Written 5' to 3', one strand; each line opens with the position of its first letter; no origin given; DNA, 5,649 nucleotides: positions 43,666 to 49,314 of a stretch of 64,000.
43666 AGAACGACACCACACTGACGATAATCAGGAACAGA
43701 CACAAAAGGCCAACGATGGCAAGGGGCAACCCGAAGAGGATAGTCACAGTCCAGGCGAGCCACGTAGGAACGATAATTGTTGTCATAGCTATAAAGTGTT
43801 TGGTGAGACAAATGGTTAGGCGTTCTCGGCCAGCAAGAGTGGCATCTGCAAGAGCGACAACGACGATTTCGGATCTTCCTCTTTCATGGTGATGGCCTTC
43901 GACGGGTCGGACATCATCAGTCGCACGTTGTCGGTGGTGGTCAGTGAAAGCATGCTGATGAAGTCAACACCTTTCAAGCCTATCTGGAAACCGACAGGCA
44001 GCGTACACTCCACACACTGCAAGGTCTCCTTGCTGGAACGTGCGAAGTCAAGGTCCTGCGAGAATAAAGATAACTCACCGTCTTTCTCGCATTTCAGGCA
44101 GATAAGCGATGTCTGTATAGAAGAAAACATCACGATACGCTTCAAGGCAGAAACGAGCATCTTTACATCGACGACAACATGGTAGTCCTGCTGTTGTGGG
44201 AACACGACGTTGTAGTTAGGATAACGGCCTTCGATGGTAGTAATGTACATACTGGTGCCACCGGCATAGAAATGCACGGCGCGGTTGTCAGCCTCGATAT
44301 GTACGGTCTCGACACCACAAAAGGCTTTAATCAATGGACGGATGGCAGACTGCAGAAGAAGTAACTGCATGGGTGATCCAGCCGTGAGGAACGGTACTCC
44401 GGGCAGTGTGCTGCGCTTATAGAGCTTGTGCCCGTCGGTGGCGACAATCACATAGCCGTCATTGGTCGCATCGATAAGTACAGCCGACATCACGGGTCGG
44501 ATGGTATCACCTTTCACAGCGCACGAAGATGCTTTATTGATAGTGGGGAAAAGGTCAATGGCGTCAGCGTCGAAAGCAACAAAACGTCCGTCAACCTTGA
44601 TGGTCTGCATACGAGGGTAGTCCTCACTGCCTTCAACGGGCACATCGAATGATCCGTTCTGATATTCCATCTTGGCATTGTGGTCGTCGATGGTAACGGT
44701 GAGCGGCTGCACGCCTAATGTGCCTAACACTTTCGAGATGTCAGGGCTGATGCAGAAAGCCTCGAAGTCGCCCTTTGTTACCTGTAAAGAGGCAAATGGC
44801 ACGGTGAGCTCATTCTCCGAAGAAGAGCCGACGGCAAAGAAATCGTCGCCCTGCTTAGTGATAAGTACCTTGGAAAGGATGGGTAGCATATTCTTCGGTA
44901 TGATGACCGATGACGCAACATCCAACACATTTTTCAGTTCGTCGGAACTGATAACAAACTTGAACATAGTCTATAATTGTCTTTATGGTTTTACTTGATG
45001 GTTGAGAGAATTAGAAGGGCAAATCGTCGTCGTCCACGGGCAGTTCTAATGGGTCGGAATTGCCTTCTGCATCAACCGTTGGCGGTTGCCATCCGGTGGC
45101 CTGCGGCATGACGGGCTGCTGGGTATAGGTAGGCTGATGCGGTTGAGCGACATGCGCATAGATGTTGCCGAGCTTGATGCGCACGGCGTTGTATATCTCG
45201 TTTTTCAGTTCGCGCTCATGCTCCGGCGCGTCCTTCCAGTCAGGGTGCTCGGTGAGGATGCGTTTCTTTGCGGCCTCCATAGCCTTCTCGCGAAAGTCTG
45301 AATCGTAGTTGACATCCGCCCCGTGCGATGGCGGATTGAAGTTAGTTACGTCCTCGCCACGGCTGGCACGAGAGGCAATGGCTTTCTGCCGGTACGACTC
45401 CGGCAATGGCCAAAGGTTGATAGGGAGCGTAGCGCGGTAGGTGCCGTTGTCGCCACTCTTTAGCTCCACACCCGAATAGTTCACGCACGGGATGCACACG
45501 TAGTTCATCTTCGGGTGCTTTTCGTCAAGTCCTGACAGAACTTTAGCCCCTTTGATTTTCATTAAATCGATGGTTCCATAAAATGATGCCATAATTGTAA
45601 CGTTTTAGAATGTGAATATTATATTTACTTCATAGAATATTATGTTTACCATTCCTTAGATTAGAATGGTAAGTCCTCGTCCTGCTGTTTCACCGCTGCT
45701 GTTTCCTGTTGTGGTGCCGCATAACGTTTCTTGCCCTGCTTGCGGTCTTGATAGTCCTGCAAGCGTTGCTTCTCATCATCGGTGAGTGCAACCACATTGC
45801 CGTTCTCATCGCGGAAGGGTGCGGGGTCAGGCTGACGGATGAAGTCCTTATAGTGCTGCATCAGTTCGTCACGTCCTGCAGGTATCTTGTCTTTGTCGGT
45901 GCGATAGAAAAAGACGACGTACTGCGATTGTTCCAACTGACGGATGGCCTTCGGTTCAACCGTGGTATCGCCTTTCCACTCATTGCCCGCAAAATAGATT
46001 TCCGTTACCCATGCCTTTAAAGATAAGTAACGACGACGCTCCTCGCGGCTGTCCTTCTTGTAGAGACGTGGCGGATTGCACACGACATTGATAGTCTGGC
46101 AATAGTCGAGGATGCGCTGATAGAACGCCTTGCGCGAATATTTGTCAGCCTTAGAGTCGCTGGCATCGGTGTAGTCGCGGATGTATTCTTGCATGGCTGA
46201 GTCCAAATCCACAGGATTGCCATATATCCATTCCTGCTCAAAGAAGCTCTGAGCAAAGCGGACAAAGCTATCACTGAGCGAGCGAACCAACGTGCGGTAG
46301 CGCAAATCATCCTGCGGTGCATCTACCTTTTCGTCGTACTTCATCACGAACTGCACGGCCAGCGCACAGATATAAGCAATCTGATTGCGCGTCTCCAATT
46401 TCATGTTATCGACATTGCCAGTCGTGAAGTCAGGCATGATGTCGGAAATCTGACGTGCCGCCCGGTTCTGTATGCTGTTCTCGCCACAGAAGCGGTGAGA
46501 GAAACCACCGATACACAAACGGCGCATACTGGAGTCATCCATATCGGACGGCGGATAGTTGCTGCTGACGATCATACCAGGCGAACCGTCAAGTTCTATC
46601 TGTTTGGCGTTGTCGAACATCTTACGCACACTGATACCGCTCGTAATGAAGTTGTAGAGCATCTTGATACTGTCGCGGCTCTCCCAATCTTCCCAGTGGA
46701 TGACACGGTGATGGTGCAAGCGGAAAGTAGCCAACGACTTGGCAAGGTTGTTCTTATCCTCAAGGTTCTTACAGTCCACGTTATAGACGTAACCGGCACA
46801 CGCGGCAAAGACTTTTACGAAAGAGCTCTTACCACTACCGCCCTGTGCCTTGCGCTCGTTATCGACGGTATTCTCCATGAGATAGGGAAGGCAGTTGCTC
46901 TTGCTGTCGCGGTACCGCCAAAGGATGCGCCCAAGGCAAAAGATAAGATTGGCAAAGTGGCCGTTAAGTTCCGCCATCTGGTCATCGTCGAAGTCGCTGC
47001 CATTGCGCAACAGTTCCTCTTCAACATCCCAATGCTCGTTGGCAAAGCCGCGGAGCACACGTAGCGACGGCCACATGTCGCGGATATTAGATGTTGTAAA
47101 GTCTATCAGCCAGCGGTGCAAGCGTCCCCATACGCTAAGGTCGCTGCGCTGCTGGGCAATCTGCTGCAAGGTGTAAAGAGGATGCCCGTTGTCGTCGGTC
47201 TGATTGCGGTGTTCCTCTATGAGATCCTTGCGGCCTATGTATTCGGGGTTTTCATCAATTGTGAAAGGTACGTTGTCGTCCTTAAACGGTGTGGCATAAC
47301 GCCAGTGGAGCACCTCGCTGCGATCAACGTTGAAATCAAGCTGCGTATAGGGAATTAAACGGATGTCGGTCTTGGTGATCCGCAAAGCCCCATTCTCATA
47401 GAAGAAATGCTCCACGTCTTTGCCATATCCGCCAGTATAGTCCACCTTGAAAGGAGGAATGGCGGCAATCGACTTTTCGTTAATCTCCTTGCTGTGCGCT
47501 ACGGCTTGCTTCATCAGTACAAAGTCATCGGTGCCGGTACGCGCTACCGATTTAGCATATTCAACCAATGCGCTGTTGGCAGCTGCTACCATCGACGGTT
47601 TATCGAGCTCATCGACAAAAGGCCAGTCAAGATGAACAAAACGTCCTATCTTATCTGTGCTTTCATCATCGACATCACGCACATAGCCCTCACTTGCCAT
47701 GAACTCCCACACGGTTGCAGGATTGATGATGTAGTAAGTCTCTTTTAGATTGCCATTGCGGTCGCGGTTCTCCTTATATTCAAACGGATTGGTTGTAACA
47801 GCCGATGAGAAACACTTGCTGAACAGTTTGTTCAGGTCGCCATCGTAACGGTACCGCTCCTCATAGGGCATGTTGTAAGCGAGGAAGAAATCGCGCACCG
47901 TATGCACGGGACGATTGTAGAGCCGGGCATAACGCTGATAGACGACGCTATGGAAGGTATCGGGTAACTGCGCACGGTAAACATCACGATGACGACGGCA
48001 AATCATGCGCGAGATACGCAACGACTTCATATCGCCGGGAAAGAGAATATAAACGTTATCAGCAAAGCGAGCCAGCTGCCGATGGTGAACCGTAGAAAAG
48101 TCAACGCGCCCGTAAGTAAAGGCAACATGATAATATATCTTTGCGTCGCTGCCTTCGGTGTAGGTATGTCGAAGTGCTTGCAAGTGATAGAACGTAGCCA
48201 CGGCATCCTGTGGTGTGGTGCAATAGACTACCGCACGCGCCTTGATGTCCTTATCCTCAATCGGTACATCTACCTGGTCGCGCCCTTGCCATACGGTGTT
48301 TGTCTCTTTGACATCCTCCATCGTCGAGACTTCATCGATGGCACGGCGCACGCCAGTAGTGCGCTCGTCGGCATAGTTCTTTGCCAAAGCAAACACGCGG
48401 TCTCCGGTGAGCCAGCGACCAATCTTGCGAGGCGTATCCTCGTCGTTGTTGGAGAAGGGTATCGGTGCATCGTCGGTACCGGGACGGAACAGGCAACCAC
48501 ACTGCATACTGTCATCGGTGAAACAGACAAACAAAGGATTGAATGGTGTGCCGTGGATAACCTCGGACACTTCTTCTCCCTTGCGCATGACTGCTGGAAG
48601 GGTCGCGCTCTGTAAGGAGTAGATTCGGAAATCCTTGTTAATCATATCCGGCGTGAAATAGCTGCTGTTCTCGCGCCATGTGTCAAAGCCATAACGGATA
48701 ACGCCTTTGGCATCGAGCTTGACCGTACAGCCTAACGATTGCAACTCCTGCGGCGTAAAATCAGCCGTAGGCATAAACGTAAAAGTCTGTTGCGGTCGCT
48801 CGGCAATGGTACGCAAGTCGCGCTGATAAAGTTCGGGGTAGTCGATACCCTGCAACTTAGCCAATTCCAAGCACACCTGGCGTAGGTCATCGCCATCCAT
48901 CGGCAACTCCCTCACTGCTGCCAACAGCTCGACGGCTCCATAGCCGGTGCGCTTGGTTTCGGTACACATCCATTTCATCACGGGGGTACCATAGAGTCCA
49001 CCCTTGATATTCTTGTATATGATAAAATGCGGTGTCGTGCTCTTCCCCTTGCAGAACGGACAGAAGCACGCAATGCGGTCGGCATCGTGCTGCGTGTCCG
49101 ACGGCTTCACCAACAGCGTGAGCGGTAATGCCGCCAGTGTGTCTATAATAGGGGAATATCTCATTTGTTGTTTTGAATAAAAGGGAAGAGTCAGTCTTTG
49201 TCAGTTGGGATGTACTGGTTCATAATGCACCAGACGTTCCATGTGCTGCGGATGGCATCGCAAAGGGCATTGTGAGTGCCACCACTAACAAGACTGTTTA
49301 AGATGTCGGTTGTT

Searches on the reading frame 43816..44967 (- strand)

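Call 10: search_protein_families(library=phrogs, proteins=[window:43816-44967:-], max_evalue=0.001)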
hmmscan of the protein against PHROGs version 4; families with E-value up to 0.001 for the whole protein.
window:43816-44967:- (383 aa): 2 families
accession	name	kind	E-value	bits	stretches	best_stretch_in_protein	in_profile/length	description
phrog_947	-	DNA, RNA and nucleotide metabolism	1.3e-37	130.6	1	1-377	2-363/368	DNA polymerase processivity factor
phrog_3007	-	DNA, RNA and nucleotide metabolism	1.2e-06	29.4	1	146-290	13-151/190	RusA-like Holliday junction resolvase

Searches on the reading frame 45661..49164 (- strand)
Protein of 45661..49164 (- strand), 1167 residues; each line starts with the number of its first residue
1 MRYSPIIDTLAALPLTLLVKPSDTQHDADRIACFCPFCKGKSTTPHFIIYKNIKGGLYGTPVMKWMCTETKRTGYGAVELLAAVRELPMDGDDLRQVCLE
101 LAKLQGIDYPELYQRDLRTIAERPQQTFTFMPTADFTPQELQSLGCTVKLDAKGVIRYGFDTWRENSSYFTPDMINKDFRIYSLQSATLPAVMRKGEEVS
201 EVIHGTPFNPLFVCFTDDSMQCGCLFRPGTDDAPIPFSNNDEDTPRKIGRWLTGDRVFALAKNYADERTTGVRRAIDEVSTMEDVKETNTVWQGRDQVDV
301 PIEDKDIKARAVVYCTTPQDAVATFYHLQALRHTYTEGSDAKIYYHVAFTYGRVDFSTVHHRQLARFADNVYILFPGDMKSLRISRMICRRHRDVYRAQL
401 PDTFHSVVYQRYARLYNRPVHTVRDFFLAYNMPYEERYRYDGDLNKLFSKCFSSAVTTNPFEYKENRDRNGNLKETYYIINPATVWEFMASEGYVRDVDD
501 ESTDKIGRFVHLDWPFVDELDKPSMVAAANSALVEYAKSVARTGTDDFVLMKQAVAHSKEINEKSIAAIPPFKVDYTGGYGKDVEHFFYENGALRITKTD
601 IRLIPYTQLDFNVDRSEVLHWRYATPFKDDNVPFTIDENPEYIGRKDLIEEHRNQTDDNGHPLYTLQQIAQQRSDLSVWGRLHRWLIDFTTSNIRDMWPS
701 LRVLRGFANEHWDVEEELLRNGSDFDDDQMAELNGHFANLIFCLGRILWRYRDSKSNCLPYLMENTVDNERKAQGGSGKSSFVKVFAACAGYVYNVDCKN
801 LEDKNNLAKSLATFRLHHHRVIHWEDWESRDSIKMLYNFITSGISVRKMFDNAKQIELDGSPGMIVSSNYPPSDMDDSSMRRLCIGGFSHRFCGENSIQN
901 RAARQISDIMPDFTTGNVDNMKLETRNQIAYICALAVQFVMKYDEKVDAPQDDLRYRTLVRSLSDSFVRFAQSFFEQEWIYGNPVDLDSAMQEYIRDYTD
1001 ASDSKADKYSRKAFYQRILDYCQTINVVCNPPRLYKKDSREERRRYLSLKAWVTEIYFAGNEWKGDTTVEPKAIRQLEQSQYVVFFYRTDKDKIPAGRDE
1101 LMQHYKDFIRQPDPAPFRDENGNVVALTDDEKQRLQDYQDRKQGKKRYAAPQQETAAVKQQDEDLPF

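Call 10: search_protein_families(library=phrogs, proteins=[window:45661-49164:-], max_evalue=0.001)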
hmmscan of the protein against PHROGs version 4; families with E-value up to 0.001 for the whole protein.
window:45661-49164:- (1167 aa): 1 family
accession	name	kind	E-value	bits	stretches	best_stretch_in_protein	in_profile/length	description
phrog_28855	-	unknown function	3.9e-08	33.1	1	743-883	504-638/804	-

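Call 27: search_protein_families(library=pfam, proteins=[window:45661-49164:-], max_evalue=0.01)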
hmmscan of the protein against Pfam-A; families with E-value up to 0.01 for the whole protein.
window:45661-49164:- (1167 aa): 1 family
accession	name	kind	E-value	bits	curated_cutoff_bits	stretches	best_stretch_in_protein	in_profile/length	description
PF19263.5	DUF5906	-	1.4e-05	26.1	27.6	1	774-882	5-114/114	Family of unknown function (DUF5906)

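Call 40: search_protein_families(library=ncbifam, proteins=[window:45661-49164:-], max_evalue=0.1)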
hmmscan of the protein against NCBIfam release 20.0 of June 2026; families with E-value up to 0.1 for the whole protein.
window:45661-49164:- (1167 aa): 0 families

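Call 62: search_solved_structures(query=window:45661-49164:-, max_evalue=0.01)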
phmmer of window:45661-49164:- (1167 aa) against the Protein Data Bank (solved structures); distinct sequences matched with E-value up to 0.01: 0.
